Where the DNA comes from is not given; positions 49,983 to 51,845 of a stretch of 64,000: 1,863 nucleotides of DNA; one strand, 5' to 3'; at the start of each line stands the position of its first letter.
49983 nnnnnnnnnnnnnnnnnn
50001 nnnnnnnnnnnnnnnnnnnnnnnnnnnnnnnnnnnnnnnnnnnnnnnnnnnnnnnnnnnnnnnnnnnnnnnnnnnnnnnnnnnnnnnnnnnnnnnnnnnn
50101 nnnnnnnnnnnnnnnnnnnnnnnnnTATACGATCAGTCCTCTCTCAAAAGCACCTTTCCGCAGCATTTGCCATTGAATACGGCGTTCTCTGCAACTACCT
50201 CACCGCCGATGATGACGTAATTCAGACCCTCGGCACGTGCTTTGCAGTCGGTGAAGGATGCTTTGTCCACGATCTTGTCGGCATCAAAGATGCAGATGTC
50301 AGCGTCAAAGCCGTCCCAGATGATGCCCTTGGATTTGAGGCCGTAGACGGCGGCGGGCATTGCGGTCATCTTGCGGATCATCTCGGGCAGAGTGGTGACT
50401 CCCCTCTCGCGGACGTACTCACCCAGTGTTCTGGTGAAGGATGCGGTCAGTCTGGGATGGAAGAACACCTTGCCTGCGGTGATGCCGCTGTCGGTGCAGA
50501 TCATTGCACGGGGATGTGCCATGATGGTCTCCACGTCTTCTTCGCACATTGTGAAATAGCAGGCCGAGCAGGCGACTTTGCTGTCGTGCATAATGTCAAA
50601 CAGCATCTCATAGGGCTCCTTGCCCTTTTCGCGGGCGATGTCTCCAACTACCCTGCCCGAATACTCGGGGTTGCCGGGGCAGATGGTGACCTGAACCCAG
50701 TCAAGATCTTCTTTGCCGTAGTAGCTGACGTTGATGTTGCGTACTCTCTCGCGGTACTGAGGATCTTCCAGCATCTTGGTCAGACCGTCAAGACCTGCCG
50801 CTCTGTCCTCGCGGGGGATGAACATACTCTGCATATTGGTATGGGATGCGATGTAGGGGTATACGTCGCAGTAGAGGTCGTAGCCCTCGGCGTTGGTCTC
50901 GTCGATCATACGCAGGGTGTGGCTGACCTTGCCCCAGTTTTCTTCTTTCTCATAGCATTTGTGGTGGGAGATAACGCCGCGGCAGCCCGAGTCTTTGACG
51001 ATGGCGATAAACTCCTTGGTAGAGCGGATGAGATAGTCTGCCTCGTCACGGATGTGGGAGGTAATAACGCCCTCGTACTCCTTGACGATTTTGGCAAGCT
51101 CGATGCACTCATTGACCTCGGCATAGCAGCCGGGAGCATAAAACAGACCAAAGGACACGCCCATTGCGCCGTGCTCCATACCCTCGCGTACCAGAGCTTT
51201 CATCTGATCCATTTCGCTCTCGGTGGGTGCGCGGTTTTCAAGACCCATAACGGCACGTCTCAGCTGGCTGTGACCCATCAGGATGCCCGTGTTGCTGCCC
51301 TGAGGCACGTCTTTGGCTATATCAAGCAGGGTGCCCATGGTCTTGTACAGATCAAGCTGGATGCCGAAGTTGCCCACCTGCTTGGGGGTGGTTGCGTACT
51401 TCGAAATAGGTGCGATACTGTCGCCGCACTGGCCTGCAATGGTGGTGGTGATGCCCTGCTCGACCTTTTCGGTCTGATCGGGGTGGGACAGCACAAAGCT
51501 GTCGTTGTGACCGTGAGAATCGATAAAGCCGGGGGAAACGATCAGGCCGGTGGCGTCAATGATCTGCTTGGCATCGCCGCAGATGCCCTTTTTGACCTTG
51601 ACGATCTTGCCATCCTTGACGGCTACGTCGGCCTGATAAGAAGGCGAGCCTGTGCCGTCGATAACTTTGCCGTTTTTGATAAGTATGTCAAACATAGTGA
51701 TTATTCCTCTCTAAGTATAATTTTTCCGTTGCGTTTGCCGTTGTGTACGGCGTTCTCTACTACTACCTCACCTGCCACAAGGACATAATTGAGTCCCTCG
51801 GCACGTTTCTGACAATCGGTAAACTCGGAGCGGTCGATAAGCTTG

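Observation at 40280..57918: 17.5-kb operon made almost entirely of tandem amidohydrolase paralogs (1 PrpD-like, 6 D-aminoacylase-like, 3 PepV-like, 2 AbgB-like)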

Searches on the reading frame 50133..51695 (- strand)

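Call 5: search_protein_families(library=pfam, proteins=[window:50133-51695:-])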
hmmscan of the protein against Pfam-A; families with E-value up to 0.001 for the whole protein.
window:50133-51695:- (520 aa): 2 families
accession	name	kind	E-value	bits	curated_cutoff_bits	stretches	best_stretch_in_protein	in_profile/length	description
PF07969.17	Amidohydro_3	-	2e-24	87.4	29.7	1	44-502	1-472/472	Amidohydrolase family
PF01979.26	Amidohydro_1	-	3.6e-13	49.9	25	2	397-501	245-345/345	Amidohydrolase family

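Call 9: search_protein_families(library=ncbifam, proteins=[window:50133-51695:-], max_evalue=0.00001)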
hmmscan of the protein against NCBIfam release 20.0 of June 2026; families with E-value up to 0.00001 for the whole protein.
window:50133-51695:- (520 aa): 48 families (the best 25 are shown)
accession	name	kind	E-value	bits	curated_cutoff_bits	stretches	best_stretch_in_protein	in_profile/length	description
NF006560.0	PRK09061.1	subfamily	1.3e-61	208.4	340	2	1-299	25-309/517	amidohydrolase family protein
NF006689.0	PRK09237.1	equivalog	1.4e-23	83.2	371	1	1-91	2-96/383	amidohydrolase/deacetylase family metallohydrolase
NF006839.0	PRK09357.1-4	equivalog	3.2e-21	75.4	576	1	4-78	2-71/422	dihydroorotase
NF004839.0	PRK06189.1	equivalog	2.5e-18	66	631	1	1-90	2-86/451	allantoinase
TIGR00857.1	pyrC_multi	subfamily_domain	1.7e-17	63.6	279.05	1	21-91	5-72/412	dihydroorotase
NF006559.0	PRK09060.1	equivalog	3.9e-17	61.7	482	1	2-86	5-84/444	dihydroorotase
TIGR03583.1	EF_0837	hypoth_equivalog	4.6e-17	62.1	432.15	1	3-94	2-93/365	amidohydrolase/deacetylase family metallohydrolase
NF006845.0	PRK09357.2-6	equivalog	1e-16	60.7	728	1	3-90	2-87/428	dihydroorotase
TIGR03178.1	allantoinase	equivalog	3.4e-16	59.1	357.85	1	3-63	1-59/441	allantoinase AllB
NF009941.0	PRK13404.1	subfamily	5e-16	58.4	647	1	2-69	4-68/478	dihydropyrimidinase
TIGR02033.1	D-hydantoinase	equivalog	1.3e-15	57.3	393.25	1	4-91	1-83/454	dihydropyrimidinase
NF005960.0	PRK08044.1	equivalog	1.5e-15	56.9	688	1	2-71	3-69/453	allantoinase AllB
NF006844.0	PRK09357.2-5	equivalog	2.5e-15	56.4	701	1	1-88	1-85/422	dihydroorotase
TIGR03121.1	one_C_dehyd_A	equivalog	8.6e-15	54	392.75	1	4-63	2-61/556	formylmethanofuran dehydrogenase subunit A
NF009060.0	PRK12394.1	equivalog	2.7e-14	52.7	442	1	2-86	3-89/381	metallo-dependent hydrolase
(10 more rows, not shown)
